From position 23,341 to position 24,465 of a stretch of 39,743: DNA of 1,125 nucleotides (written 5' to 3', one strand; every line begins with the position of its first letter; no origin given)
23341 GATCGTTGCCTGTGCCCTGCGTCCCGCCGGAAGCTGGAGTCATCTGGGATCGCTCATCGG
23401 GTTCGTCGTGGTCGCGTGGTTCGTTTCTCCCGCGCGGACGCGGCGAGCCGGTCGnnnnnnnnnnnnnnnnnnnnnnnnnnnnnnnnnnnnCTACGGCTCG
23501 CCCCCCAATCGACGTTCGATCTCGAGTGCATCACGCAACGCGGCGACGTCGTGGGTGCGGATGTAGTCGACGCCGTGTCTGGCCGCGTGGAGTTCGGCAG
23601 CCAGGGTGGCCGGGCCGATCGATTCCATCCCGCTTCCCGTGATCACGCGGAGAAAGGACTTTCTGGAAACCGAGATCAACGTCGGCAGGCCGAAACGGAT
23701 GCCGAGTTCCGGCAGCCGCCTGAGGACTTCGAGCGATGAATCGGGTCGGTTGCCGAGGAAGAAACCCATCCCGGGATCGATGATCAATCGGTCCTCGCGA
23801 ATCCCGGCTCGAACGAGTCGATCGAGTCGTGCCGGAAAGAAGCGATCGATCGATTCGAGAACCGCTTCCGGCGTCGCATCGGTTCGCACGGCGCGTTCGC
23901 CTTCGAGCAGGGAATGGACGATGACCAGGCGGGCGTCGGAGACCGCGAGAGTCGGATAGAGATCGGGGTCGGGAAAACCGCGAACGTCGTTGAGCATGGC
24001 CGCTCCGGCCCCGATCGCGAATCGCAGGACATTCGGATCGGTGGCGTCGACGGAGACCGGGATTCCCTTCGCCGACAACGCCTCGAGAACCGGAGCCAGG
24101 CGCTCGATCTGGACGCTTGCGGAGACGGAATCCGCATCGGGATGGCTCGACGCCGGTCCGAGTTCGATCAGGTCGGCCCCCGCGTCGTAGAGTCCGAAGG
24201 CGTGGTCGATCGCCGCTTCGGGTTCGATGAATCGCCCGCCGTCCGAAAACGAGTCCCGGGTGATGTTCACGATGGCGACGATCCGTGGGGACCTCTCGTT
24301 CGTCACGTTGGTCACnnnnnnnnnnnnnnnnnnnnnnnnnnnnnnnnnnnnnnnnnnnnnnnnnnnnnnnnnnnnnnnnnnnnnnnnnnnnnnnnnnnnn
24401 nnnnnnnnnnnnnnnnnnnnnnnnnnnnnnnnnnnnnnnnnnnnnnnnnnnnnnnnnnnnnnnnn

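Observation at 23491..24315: Sul1/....-like (sulfonamide-resistance clade) dihydropteroate synthase in an apparently native, non-mobile chromosomal context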

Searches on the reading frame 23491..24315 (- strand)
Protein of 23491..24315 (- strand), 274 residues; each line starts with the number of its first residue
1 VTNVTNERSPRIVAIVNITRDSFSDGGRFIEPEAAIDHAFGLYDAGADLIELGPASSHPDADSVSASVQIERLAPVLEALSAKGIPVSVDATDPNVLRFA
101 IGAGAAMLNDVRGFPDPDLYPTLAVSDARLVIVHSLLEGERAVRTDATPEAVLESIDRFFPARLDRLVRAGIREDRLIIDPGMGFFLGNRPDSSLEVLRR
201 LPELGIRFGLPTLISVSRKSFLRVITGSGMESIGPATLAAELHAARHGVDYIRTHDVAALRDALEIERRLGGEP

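Call 4: search_protein_families(library=ncbifam, proteins=[window:23491-24315:-], max_evalue=0.001)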
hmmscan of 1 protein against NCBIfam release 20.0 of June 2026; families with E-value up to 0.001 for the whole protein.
window:23491-24315:- (274 aa): 7 families
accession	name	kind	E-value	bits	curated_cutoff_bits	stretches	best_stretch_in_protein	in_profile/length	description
NF000295.1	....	exception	3.6e-88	295.9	575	1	9-266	4-260/271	sulfonamide-resistant dihydropteroate synthase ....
NF000296.1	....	exception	3.2e-78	263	475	1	11-271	3-263/263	sulfonamide-resistant dihydropteroate synthase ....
NF000294.1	Sul1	exception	1.2e-71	241.8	600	1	13-268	4-260/278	sulfonamide-resistant dihydropteroate synthase Sul1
TIGR01496.1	DHPS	equivalog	8.9e-70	235.3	162.6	1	12-266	2-254/258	dihydropteroate synthase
NF008625.0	PRK11613.1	equivalog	2.7e-45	154.7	455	1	8-266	13-268/282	dihydropteroate synthase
NF033502.0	Sul4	exception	7.3e-24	84.8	600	1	11-260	6-265/277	sulfonamide-resistant dihydropteroate synthase Sul4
TIGR00284.1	TIGR00284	hypoth_equivalog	0.00068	18.3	256.65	1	43-135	175-259/497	dihydropteroate synthase-like protein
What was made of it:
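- On Mobile resistance alleles sul1 / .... / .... (NCBIfam NF000294/5/6): Sul1 241.8 against 600 (call 4).
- Closest known: Plasmid-borne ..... Different: Below the curated Sul HMM cut-offs (call 4).
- Closest known: Sul4. Different: The Sul4 HMM scores only 84.8 bits against this protein (call 4).
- Checked: NCBIfam: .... 295.9, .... 263 and Sul1 241.8, against 154.7 for the E. coli-type FolP model (call 4).
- NCBIfam Sul1/2/3 scores are about half the curated cut-offs (call 4).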

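Call 5: search_protein_families(library=pfam, proteins=[window:23491-24315:-])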
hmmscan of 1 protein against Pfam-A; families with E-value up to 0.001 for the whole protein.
window:23491-24315:- (274 aa): 1 family
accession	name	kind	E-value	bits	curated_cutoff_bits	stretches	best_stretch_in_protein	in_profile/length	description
PF00809.28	Pterin_bind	-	4.1e-56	190.8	25.5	1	14-255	2-244/244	Pterin binding enzyme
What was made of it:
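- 23491..24315 (-): Sul-type dihydropteroate synthase gene (274 aa, GTG start). PF00809 190.8 bits and TIGR01496 235.3 bits, both above cut-off (calls 4, 5).
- On Dihydropteroate synthase (PF00809 Pterin_bind; TIGR01496 DHPS): TIGR01496 235.3 bits (cut-off 162.6) (calls 4, 5).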

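Call 6: search_solved_structures(query=window:23491-24315:-, max_evalue=0.001, show_alignments=4)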
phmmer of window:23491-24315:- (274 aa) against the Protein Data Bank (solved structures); distinct sequences matched with E-value up to 0.001: 44.
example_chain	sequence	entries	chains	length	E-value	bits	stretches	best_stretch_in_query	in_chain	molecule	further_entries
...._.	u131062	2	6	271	9.1e-82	277.8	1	11-266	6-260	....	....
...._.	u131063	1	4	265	4.8e-78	265.6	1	11-271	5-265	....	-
7s2m_A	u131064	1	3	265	8.6e-77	261.5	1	11-271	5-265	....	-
8scd_A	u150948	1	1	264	1.3e-76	260.8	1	11-271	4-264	Sulfonamide resistance enzyme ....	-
7s2i_A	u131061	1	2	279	8.9e-71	241.7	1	12-268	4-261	Sul1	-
6day_A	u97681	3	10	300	1.1e-42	149.7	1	9-268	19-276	Dihydropteroate synthase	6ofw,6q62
5vis_A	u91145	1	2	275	1.2e-40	143.1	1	10-270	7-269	Dihydropteroate Synthase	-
8d5h_A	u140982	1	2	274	1.3e-40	142.9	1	11-270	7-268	folP-SMZ_B27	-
8d5g_A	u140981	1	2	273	1.3e-40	142.9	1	11-270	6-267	folP-SMZ_B27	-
8d5i_A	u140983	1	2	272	3e-40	141.7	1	11-270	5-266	folP-SMZ_B27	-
6omz_A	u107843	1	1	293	3.1e-40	141.7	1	11-266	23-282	Dihydropteroate synthase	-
7l6p_A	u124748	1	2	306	2.1e-39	139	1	10-268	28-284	Dihydropteroate synthase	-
2dqw_A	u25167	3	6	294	3e-39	138.4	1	11-270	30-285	Dihydropteroate synthase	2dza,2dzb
7tq1_A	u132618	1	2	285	2.1e-38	135.6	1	9-266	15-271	Dihydropteroate synthase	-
5umg_A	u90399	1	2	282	4e-38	134.7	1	9-266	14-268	Dihydropteroate synthase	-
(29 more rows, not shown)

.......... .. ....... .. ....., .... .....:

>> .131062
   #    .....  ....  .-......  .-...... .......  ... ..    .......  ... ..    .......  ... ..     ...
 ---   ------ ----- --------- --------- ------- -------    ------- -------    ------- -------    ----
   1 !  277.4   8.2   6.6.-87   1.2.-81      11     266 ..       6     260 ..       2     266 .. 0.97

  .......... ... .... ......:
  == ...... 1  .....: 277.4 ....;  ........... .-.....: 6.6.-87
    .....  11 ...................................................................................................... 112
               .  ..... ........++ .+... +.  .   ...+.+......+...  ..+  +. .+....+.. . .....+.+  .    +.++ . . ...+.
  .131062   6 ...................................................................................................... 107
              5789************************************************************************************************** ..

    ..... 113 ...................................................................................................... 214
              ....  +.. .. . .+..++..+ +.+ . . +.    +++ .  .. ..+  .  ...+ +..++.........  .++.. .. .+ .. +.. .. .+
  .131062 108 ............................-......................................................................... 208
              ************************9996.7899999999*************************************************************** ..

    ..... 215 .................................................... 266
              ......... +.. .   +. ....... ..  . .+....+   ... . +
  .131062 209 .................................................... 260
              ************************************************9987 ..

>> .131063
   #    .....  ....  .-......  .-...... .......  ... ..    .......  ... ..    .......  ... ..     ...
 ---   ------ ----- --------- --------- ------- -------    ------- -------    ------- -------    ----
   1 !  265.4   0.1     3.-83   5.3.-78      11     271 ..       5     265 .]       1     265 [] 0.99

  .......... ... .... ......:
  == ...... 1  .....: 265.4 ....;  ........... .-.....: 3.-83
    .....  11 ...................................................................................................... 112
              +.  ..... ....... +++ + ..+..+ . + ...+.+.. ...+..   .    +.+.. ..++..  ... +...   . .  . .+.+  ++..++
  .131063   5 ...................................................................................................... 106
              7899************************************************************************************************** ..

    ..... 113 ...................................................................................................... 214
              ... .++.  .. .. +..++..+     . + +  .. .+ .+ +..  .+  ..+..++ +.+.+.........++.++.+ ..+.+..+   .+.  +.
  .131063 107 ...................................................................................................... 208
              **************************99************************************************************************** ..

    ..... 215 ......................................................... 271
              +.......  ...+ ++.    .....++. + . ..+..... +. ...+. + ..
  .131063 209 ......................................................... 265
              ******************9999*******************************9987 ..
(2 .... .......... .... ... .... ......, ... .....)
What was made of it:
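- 23491..24315 (-): Best PDB matches are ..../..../Sul1 (call 6).
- Checked: PDB phmmer: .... 277.8 bits, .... 265.6 and Sul1 241.7, against 149.7 for the best canonical DHPS (call 6).
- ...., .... and Sul1 score 242-296 bits, against 150-155 bits for canonical DHPS (calls 4, 6). The protein resembles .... more than any canonical FolP (calls 4, 6).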

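Call 11: find_homologous_proteins(query=window:23491-24312:-, max_evalue=1e-20)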
Query window:23491-24312:- (273 aa): 7775 proteins with E <= 1e-20 among 8000 candidates; the best 120 are listed.
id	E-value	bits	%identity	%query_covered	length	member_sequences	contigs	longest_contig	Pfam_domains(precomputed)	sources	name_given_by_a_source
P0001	4.2e-162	556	100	96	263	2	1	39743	PF00809.29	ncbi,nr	ncbi:MAG TPA: dihydropteroate synthase [Deltaproteobacteria bacterium]|nr:dihydropteroate synthase [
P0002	1.2e-132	459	81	99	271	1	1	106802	PF00809.29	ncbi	-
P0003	3.6e-108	379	68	97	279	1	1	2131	PF00809.29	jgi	jgi:dihydropteroate synthase type 2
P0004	1.2e-107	377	68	97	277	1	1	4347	PF00809.29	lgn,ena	-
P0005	1.9e-107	377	68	97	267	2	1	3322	PF00809.29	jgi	jgi:dihydropteroate synthase type 2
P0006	6.8e-107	375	70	96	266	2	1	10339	PF00809.29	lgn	-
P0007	4.4e-106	372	67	98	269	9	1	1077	PF00809.29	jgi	jgi:dihydropteroate synthase type 2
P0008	4.7e-106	372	67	97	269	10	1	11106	PF00809.29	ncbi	-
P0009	6.5e-106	372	69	97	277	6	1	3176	PF00809.29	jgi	jgi:dihydropteroate synthase type 2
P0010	7.4e-106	372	66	98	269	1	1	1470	PF00809.29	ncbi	-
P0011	1.5e-105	371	68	95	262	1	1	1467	PF00809.29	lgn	-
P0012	5.4e-105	369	67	97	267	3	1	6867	PF00809.29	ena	-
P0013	6.8e-105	368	68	97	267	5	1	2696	PF00809.29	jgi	jgi:dihydropteroate synthase type 2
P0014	1.8e-104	367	66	97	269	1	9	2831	PF00809.29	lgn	-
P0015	2.1e-104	367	66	97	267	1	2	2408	PF00809.29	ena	-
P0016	3.5e-104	366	66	99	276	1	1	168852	PF00809.29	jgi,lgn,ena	-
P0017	3.7e-104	366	67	95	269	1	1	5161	PF00809.29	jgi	jgi:dihydropteroate synthase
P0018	4.3e-104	366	67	97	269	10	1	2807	PF00809.29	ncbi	-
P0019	5.3e-104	365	70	94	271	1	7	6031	PF00809.29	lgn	-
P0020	7.9e-104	365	66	96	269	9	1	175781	PF00809.29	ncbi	ncbi:MAG: dihydropteroate synthase [Myxococcota bacterium]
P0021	1.2e-103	364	67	97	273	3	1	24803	PF00809.29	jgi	jgi:dihydropteroate synthase type 2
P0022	1.2e-103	364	65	97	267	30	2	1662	PF00809.29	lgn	-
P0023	2.6e-103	363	68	97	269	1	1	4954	PF00809.29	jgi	jgi:dihydropteroate synthase type 2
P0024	4.0e-103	363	66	96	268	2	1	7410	PF00809.29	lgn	-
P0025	6.5e-103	362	69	96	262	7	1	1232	PF00809.29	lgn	-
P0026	7.3e-103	362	66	97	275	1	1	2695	PF00809.29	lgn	-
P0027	2.7e-102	360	67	96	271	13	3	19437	PF00809.29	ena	-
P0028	3.3e-102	360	66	97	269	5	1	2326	PF00809.29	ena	-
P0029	3.7e-102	359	68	97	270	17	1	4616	PF00809.29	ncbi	-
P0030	3.9e-102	359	66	96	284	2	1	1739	PF00809.29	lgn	-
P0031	4.5e-102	359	67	97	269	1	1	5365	PF00809.29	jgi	jgi:dihydropteroate synthase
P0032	5.5e-102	359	66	97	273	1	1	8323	PF00809.29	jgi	jgi:dihydropteroate synthase type 2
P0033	6.8e-102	359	67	96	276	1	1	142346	PF00809.29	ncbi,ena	-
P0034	7.7e-102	358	69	96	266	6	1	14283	PF00809.29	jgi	-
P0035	1.8e-101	357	67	96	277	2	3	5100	PF00809.29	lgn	-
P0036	2.4e-101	357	66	97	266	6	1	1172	PF00809.29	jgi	jgi:dihydropteroate synthase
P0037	2.5e-101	357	68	96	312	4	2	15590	PF00809.29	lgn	-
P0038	2.5e-101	357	65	97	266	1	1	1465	PF00809.29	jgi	jgi:dihydropteroate synthase type 2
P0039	2.6e-101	357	68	95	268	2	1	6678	PF00809.29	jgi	-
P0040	4.1e-101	356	68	96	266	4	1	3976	PF00809.29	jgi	-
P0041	6.0e-101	355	64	97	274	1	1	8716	PF00809.29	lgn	-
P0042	1.0e-100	355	65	99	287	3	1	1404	PF00809.29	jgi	jgi:dihydropteroate synthase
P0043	1.1e-100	355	67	95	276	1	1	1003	PF00809.29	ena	-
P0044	2.7e-100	353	-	-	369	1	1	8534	PF00809.29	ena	-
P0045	5.8e-100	352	66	96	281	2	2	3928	PF00809.29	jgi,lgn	jgi:dihydropteroate synthase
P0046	5.9e-100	352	66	96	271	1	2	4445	PF00809.29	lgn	-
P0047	6.5e-100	352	67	96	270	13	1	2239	PF00809.29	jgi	jgi:dihydropteroate synthase type 2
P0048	1.9e-99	351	68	95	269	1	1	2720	PF00809.29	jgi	-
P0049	2.3e-99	350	65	95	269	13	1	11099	PF00809.29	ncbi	-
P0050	2.9e-99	350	66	97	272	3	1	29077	PF00809.29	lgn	-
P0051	3.0e-99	350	68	94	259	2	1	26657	PF00809.29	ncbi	-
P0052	3.2e-99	350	66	97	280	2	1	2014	PF00809.29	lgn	-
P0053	3.4e-99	350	66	97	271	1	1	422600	PF00809.29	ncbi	ncbi:MAG: dihydropteroate synthase [Myxococcota bacterium]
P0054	3.8e-99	350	65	97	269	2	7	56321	PF00809.29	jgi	jgi:dihydropteroate synthase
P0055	4.1e-99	349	65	97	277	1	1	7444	PF00809.29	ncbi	ncbi:MAG: dihydropteroate synthase [Myxococcota bacterium]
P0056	5.2e-99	349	68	94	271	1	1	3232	PF00809.29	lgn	-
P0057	8.3e-99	348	67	94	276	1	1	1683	PF00809.29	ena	-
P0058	9.5e-99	348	67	96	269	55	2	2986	PF00809.29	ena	-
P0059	1.0e-98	348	65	97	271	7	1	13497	PF00809.29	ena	-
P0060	1.2e-98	348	65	95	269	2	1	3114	PF00809.29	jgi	jgi:dihydropteroate synthase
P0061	1.6e-98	347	65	97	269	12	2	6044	PF00809.29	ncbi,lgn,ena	-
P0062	2.8e-98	347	63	96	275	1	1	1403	PF00809.29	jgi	jgi:dihydropteroate synthase type 2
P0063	5.4e-98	346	63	95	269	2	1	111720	PF00809.29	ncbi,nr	ncbi:MAG: dihydropteroate synthase [bacterium]|nr:dihydropteroate synthase [bacterium]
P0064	7.1e-98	345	64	97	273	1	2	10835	PF00809.29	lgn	-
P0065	7.3e-98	345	66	95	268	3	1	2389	PF00809.29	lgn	-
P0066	7.8e-98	345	66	96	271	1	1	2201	PF00809.29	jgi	jgi:dihydropteroate synthase type 2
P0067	1.1e-97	345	65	96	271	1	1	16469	PF00809.29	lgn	-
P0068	1.8e-97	344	65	96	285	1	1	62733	PF00809.29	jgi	-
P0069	5.2e-97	343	66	94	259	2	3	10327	PF00809.29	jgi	jgi:dihydropteroate synthase type 2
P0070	5.6e-97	342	65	97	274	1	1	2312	PF00809.29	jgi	jgi:dihydropteroate synthase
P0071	1.1e-96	341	66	95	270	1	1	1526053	PF00809.29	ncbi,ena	-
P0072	1.3e-96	341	64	95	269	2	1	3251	PF00809.29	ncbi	-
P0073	1.6e-96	341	64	96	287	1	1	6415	PF00809.29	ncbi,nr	ncbi:dihydropteroate synthase [Myxococcota bacterium]|nr:dihydropteroate synthase [Myxococcota bacte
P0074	1.7e-96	341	66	93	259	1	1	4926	PF00809.29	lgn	-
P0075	1.9e-96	341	66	96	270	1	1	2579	PF00809.29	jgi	jgi:dihydropteroate synthase type 2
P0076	2.0e-96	341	66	97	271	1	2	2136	PF00809.29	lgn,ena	-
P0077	2.9e-96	340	62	94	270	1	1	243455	PF00809.29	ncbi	ncbi:MAG: dihydropteroate synthase [Myxococcota bacterium]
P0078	3.0e-96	340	65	96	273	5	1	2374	PF00809.29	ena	-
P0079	3.6e-96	340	59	98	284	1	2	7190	PF00809.29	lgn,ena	-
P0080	3.7e-96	340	63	97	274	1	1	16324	PF00809.29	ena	-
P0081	4.0e-96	340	64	94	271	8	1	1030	PF00809.29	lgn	-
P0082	4.5e-96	339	61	97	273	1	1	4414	PF00809.29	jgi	jgi:dihydropteroate synthase type 2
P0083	4.9e-96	339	66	94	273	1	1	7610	PF00809.29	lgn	-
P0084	6.4e-96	339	64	98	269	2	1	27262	PF00809.29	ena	-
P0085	6.5e-96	339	67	96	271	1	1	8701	PF00809.29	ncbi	-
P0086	1.2e-95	338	66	95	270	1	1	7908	PF00809.29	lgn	-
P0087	1.3e-95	338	63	95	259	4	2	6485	PF00809.29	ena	-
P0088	1.9e-95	337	63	96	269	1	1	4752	PF00809.29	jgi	jgi:dihydropteroate synthase type 2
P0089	2.8e-95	337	63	97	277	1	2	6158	PF00809.29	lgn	-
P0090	5.0e-95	336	64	96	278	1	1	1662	PF00809.29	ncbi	-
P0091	6.0e-95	336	63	97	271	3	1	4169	PF00809.29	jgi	-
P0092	7.6e-95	335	63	97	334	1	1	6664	PF00809.29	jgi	jgi:dihydropteroate synthase type 2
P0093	8.9e-95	335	63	96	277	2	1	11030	PF00809.29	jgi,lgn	-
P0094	9.1e-95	335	64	95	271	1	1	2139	PF00809.29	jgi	jgi:dihydropteroate synthase type 2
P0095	1.1e-94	335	63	97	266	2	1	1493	PF00809.29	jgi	jgi:dihydropteroate synthase type 2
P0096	1.2e-94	335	63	96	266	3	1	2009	PF00809.29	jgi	jgi:dihydropteroate synthase type 2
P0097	1.3e-94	335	61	97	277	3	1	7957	PF00809.29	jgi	jgi:dihydropteroate synthase type 2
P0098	1.4e-94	335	64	95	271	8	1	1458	PF00809.29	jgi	jgi:dihydropteroate synthase type 2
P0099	1.7e-94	334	63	97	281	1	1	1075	PF00809.29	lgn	-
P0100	1.7e-94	334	63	96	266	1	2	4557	PF00809.29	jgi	-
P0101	3.2e-94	333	63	96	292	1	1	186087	PF00809.29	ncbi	ncbi:MAG: dihydropteroate synthase [Myxococcota bacterium]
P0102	3.5e-94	333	64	96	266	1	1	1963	PF00809.29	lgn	-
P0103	3.7e-94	333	64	94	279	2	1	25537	PF00809.29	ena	-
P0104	3.9e-94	333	65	97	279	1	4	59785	PF00809.29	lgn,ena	-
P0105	4.2e-94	333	62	97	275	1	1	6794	PF00809.29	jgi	jgi:dihydropteroate synthase type 2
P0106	4.7e-94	333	63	96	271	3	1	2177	PF00809.29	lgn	-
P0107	5.4e-94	333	62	96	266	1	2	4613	PF00809.29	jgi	jgi:dihydropteroate synthase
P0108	6.9e-94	332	65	95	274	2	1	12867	PF00809.29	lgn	-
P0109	7.1e-94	332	63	94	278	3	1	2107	PF00809.29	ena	-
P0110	1.3e-93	331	62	97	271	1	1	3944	PF00809.29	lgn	-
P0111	1.3e-93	331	64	97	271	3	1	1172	PF00809.29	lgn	-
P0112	1.4e-93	331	62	96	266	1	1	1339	PF00809.29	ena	-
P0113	1.5e-93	331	62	96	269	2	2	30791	PF00809.29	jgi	-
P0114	1.6e-93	331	64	95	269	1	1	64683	PF00809.29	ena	-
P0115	2.1e-93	331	63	96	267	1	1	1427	PF00809.29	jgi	jgi:dihydropteroate synthase type 2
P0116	2.6e-93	330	64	96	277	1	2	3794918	PF00809.29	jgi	jgi:dihydropteroate synthase type 2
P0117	3.7e-93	330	62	97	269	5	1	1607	PF00809.29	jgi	-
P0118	3.8e-93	330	61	96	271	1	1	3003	PF00809.29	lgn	-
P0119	3.9e-93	330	62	97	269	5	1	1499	PF00809.29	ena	-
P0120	4.8e-93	330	62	96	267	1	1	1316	PF00809.29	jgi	jgi:dihydropteroate synthase type 2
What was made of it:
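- JGI names its relatives 'dihydropteroate synthase type 2' (call 11).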

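Call 12: find_encoding_contigs(protein=window:23494-24315:-, flank=10000)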
Protein seq(274 aa) (274 aa): 1 contig read that carries it; 1 place shown.
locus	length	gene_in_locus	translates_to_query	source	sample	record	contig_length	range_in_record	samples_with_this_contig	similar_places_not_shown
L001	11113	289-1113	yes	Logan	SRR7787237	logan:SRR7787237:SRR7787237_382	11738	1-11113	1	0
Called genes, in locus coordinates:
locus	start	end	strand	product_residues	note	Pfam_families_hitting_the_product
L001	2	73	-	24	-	?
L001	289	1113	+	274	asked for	PF00809:Pterin_bind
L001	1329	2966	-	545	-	PF00501:AMP-binding, PF13193:AMP-binding_C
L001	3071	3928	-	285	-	PF00106:adh_short, PF08659:KR, PF13561:adh_short_C2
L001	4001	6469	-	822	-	PF02515:CoA_transf_3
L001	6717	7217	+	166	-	-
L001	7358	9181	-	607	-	PF01645:Glu_synthase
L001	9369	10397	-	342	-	PF00296:Bac_luciferase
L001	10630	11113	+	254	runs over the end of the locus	-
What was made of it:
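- The same arrangement appears in an independent assembly (call 12).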

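Call 21: search_dna_similar(query=window:23491-24312:-, collection=plasmids, mode=protein, rows=spread, max_rows=40)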
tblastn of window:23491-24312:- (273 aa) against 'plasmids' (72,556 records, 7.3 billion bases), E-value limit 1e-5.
The search stops at 5000 records and this limit was reached: more records match than are counted here, and every count below describes the 5000 best-scoring records only.
Records with a match: at least 5000; places in all: 7821; records where one place covers at least 80% of the query: 5000.
Best place of each record, by identity: <60% 5000.
By first word of the organism name: Escherichia 1971; Klebsiella 1468; Salmonella 679; Acinetobacter 212; Enterobacter 148; Shigella 115; Citrobacter 98; Vibrio 50; Proteus 30; Providencia 28; and 43 more.
By predicted mobility (MOB-suite, as given by PLSDB): conjugative 3438; mobilizable 866; non-mobilizable 696.
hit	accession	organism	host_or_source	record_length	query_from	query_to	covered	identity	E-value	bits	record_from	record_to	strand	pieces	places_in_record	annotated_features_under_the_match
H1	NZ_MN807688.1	Escherichia coli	-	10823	11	269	95%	55.6%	1e-71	245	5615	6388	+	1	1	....: sulfonamide-resistant dihydropteroate synthase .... | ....: sulfonamide resistant sul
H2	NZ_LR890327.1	Escherichia coli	Homo sapiens,swab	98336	11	265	93%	55.7%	1e-70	242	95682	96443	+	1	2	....: sulfonamide-resistant dihydropteroate synthase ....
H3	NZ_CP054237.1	Escherichia coli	Homo sapiens,urine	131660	11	265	93%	55.7%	1e-70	242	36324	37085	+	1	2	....: sulfonamide-resistant dihydropteroate synthase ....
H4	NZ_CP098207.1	Escherichia coli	Canis lupus familiaris,Rectal swab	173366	11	265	93%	55.7%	1e-70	242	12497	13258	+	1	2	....: sulfonamide-resistant dihydropteroate synthase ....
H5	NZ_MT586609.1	Escherichia coli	-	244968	11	265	93%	55.7%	1e-70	242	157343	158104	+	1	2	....: sulfonamide-resistant dihydropteroate synthase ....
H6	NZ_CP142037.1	Escherichia coli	Homo sapiens,bile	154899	6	265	95%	54.6%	7e-70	240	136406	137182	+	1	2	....: sulfonamide-resistant dihydropteroate synthase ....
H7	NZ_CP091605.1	Salmonella enterica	Homo sapiens,feces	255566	6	265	95%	54.6%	7e-70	240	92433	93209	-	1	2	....: sulfonamide-resistant dihydropteroate synthase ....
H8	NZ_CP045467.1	Salmonella enterica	Homo sapiens,clinical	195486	6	265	95%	54.6%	7e-70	240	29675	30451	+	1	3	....: sulfonamide-resistant dihydropteroate synthase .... (x2)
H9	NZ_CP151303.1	Shigella sonnei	-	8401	6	265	95%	54.6%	6e-70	240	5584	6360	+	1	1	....: sulfonamide-resistant dihydropteroate synthase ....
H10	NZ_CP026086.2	Acinetobacter pittii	Homo sapiens,Pure Culture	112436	6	265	95%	54.6%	7e-70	240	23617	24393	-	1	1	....: sulfonamide-resistant dihydropteroate synthase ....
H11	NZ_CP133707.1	Acinetobacter baumannii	-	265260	6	265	95%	54.6%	7e-70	240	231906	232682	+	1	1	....: sulfonamide-resistant dihydropteroate synthase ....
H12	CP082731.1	Salmonella enterica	Chicken mixed parts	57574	6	265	95%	54.6%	7e-70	240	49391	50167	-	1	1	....: sulfonamide-resistant dihydropteroate synthase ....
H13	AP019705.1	Escherichia coli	Homo sapiens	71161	6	265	95%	54.6%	7e-70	240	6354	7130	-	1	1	sulfonamide-resistant dihydropteroate synthase | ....: sulfonamide-resistant dihydropteroate synthase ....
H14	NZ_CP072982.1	Escherichia coli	Homo sapiens,sputum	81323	6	265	95%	54.6%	7e-70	240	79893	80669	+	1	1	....: sulfonamide-resistant dihydropteroate synthase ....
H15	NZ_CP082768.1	Klebsiella pneumoniae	Homo sapiens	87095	6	265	95%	54.6%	7e-70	240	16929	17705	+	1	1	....: sulfonamide-resistant dihydropteroate synthase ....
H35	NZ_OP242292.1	Escherichia coli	Homo sapiens,stool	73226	10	270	96%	48.7%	2e-76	259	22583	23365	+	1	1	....: sulfonamide-resistant dihydropteroate synthase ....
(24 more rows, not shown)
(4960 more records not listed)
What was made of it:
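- At least 5000 plasmid records match, all below 60% identity (call 21).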
